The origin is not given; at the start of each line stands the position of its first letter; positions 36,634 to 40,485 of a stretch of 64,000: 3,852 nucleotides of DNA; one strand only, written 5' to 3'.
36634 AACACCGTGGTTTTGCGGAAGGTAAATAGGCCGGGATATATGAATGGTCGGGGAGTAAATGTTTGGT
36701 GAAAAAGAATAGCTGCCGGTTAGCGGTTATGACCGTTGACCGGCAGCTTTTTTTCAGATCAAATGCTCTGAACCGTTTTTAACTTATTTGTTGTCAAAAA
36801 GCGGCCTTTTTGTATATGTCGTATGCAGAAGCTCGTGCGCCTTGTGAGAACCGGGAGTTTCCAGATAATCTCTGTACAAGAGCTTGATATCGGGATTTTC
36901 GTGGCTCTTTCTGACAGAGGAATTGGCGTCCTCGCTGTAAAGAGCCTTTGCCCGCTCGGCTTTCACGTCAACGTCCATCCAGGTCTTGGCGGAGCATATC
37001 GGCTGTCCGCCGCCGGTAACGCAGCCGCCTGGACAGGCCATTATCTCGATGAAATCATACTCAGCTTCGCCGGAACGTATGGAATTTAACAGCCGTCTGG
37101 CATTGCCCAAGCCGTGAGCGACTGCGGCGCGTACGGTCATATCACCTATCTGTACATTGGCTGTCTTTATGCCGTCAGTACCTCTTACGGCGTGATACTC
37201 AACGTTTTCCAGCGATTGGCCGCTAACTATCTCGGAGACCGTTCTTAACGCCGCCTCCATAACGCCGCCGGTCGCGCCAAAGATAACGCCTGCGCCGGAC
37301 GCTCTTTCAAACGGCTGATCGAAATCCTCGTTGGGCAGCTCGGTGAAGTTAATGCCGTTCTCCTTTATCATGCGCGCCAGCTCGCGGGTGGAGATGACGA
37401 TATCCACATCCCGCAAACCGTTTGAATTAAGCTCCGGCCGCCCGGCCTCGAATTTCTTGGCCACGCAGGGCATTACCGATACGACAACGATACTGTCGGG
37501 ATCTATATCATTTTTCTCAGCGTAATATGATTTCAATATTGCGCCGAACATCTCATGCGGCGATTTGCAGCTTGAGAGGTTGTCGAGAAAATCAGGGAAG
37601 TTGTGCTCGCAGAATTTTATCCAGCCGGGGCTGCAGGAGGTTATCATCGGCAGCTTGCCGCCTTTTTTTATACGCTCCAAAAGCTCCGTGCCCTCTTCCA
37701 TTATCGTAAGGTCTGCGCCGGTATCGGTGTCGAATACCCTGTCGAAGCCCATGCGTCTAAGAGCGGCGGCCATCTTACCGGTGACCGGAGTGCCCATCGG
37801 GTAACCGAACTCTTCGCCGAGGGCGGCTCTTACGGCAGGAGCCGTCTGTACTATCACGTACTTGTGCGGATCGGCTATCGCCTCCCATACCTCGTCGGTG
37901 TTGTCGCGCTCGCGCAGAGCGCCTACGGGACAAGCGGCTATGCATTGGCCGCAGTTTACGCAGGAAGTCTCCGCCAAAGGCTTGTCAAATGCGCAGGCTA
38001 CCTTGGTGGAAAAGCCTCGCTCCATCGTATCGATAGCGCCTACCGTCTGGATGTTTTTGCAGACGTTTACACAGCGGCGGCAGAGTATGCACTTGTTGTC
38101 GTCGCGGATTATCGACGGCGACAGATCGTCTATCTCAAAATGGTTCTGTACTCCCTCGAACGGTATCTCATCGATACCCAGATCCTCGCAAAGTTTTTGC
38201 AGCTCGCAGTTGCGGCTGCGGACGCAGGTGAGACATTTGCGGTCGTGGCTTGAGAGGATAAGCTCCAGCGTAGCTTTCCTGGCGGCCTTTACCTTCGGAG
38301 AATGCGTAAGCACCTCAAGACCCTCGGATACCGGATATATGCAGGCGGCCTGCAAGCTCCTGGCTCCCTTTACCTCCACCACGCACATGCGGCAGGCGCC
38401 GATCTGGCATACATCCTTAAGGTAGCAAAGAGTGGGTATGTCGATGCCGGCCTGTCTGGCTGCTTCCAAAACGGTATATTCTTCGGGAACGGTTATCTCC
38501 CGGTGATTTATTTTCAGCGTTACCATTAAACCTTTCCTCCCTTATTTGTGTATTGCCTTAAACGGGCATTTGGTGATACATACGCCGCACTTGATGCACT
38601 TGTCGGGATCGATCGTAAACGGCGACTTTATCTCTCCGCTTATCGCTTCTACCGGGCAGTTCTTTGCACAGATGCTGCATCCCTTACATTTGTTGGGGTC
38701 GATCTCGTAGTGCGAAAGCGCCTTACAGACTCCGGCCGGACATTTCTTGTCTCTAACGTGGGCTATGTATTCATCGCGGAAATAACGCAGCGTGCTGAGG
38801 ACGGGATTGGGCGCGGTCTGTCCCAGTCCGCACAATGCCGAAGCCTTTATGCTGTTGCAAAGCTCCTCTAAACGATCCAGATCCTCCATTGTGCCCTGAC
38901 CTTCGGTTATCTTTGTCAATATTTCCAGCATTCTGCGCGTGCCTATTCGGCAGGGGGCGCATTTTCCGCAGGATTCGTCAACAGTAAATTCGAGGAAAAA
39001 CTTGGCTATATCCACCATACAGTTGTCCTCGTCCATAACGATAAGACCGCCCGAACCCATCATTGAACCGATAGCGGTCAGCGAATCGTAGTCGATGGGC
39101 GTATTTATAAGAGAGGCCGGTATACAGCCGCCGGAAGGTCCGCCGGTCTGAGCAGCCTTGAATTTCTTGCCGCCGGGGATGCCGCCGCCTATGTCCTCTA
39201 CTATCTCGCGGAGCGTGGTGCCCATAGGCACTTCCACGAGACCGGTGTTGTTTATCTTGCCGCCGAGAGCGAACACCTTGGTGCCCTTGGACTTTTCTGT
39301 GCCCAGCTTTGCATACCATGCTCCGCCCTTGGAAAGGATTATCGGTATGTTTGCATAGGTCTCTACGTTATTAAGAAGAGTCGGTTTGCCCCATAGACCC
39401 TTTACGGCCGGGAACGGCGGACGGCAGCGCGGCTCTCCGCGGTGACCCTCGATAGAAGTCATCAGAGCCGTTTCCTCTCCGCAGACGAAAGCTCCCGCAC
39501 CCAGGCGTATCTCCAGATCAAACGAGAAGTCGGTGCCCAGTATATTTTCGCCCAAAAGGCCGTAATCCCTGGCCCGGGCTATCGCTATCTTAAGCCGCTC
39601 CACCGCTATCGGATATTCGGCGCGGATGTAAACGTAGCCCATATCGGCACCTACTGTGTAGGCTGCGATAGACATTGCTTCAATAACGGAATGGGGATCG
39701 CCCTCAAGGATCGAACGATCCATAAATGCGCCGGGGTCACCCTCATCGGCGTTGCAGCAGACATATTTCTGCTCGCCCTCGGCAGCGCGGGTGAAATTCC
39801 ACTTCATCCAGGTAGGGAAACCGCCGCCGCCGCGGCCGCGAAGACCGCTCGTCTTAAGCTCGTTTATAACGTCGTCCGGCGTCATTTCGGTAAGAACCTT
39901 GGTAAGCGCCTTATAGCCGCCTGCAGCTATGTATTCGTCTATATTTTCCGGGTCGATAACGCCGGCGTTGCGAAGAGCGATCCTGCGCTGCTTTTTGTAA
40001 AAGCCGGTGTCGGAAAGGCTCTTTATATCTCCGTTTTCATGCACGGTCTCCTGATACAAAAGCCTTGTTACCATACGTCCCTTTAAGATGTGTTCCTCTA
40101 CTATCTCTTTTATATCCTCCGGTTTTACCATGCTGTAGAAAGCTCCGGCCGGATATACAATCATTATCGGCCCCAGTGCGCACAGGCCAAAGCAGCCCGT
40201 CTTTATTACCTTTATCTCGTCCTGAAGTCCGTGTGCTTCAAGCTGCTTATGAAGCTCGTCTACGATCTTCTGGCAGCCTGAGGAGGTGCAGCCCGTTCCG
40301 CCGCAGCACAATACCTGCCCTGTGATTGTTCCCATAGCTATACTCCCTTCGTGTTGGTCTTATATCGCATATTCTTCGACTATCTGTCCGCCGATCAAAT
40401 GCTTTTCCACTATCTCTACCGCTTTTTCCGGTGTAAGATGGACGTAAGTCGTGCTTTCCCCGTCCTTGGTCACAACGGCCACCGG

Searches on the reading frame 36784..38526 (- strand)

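Call 70: search_protein_families(library=pfam, proteins=[window:36784-38526:-], max_evalue=0.00001)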
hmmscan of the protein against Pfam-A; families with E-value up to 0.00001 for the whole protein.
window:36784-38526:- (580 aa): 9 families
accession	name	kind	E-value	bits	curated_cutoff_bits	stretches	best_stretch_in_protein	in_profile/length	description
PF02906.19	Fe_hyd_lg_C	-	1e-102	343.4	22.1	1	222-506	1-245/245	Iron only hydrogenase large subunit, C-terminal domain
PF02256.22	Fe_hyd_SSU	-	7.6e-25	87.2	24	1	520-574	2-56/56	Iron hydrogenase small subunit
PF13510.11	Fer2_4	-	2e-20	73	22.8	1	1-76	3-81/82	2Fe-2S iron-sulfur cluster binding domain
PF10588.14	NADH-G_4Fe-4S_3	-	4e-16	58.7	27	1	83-121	1-39/40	NADH-ubiquinone oxidoreductase-G iron-sulfur binding region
PF00111.32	Fer2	-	2.8e-08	34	21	1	8-54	7-49/77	2Fe-2S iron-sulfur cluster binding domain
PF22117.2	Fer4_Nqo3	-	1.5e-07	31.9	27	1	137-204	2-66/67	NADH-quinone oxidoreductase subunit 3, ferredoxin-like domain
PF12838.12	Fer4_7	-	2.3e-07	31.6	27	1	145-203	1-52/52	4Fe-4S dicluster domain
PF00037.32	Fer4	-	2.2e-06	27.7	21.1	0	187-205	6-24/24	4Fe-4S binding domain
PF12837.12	Fer4_6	-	3e-06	27.3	25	0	187-204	7-24/24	4Fe-4S binding domain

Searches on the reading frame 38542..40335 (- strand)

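Call 70: search_protein_families(library=pfam, proteins=[window:38542-40335:-], max_evalue=0.00001)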
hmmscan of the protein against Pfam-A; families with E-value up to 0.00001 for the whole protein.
window:38542-40335:- (597 aa): 11 families
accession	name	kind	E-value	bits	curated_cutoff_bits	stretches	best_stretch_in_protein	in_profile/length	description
PF01512.22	Complex1_51K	-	1.3e-43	148.9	31.2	1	161-331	2-149/150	Nuo51 FMN-binding domain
PF10589.14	NADH_4Fe-4S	-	4.3e-36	123.1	23.5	1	442-526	1-85/85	NADH-ubiquinone oxidoreductase-F iron-sulfur binding region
PF00037.32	Fer4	-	6.3e-13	48.4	21.1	2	574-595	2-23/24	4Fe-4S binding domain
PF12837.12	Fer4_6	-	9.6e-10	38.4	25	1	573-595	2-24/24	4Fe-4S binding domain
PF01257.25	2Fe-2S_thioredx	-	5.8e-08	33.2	24.8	1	7-81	67-143/145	Thioredoxin-like [2Fe-2S] ferredoxin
PF12838.12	Fer4_7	-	9e-08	32.9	27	1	549-594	1-52/52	4Fe-4S dicluster domain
PF12797.12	Fer4_2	-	1.1e-07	31.7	24.5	0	542-562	2-22/22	4Fe-4S binding domain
PF14697.11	Fer4_21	-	2.8e-07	31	35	1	544-595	2-57/59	4Fe-4S dicluster domain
PF10531.15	SLBB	-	4.1e-07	30.2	27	1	356-403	3-53/55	SLBB domain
PF13237.11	Fer4_10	-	2.1e-06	28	25.5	1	543-591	2-53/53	4Fe-4S dicluster domain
PF13187.11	Fer4_9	-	4.5e-06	27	27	1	549-595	1-52/52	4Fe-4S dicluster domain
